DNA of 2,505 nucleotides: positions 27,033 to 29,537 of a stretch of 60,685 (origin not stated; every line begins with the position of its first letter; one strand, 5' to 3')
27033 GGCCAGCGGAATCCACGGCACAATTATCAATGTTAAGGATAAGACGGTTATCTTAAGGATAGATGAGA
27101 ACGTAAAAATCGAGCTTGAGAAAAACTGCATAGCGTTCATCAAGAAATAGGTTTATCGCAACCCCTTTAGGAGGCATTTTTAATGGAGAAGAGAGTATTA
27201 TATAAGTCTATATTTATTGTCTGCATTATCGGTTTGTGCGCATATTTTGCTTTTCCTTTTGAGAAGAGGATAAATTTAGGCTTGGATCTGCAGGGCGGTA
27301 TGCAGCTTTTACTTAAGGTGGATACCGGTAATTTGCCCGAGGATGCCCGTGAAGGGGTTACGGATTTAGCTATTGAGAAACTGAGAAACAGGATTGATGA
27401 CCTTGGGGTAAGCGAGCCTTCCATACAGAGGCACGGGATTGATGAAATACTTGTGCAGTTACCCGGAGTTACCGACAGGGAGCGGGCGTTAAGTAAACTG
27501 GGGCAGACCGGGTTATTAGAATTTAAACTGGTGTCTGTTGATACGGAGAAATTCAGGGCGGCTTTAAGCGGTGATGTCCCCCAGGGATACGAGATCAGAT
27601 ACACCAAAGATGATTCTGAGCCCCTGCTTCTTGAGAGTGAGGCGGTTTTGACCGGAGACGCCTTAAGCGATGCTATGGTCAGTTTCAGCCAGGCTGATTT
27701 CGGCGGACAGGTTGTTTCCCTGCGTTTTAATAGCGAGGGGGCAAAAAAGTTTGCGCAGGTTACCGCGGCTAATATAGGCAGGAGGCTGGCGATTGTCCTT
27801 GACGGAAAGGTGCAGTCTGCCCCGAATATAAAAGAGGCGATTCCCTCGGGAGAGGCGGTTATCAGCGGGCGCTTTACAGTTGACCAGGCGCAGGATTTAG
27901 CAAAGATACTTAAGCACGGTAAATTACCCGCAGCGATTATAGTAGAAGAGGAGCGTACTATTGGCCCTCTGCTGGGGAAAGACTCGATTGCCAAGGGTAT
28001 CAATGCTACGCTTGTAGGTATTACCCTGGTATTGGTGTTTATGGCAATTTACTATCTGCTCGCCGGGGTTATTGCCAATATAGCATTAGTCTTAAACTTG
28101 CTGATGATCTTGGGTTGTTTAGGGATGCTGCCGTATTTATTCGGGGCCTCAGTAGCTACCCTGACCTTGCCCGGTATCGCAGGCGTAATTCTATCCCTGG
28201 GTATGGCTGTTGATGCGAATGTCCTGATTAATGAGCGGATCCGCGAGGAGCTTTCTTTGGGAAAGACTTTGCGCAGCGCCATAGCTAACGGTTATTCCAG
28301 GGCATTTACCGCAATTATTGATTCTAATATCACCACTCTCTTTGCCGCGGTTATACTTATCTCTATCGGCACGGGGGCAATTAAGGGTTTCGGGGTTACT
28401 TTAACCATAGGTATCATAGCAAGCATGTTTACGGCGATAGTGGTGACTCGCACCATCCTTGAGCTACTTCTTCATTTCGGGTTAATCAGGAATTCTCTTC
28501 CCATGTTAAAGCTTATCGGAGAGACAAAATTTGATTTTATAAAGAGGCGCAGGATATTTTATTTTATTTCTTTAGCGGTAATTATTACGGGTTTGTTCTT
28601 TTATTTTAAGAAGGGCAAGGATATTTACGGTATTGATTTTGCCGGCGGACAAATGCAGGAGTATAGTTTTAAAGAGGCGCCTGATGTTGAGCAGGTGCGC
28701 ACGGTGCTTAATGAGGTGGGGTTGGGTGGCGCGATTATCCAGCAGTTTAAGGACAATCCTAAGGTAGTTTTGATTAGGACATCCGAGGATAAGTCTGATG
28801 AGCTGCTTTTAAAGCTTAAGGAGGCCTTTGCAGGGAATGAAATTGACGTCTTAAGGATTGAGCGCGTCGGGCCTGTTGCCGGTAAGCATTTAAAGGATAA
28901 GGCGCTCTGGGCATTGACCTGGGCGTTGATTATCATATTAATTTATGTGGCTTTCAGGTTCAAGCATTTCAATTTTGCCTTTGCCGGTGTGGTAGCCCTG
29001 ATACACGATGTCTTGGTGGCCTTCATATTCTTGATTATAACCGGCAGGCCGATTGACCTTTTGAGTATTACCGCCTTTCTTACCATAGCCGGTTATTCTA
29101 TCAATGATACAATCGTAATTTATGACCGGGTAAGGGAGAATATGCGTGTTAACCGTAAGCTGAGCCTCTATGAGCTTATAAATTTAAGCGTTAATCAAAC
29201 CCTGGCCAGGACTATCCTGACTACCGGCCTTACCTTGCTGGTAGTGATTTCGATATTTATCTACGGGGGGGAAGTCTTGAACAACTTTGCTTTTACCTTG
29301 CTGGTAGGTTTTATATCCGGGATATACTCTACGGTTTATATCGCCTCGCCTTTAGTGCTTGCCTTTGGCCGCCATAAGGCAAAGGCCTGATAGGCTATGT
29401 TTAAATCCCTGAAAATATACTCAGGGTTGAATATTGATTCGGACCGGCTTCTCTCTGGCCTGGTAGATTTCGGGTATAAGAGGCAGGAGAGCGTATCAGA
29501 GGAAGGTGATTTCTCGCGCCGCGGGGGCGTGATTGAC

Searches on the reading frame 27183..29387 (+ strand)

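Call 54: search_protein_families(library=pfam, proteins=[window:27183-29387:+], max_evalue=0.001)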
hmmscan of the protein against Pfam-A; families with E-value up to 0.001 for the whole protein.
window:27183-29387:+ (735 aa): 5 families
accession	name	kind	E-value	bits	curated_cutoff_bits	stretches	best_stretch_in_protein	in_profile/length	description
PF02355.23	SecD_SecF_C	-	9.1e-72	240.9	20.5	2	552-729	11-187/189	Protein export membrane protein SecD/SecF, C-terminal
PF22599.2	SecDF_P1_head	-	1.1e-35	122.4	27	1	140-250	5-114/114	SecDF, P1 head subdomain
PF21760.3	SecD_1st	-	8.1e-22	76.9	27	1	63-117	4-58/60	Protein translocase subunit SecDF, P1 domain, N-terminal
PF07549.19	Sec_GG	-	1e-07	31.7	20.3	1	28-48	6-26/28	SecD/SecF GG Motif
PF03176.21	MMPL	-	2.6e-07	30.3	20.5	1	275-431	148-304/333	MMPL family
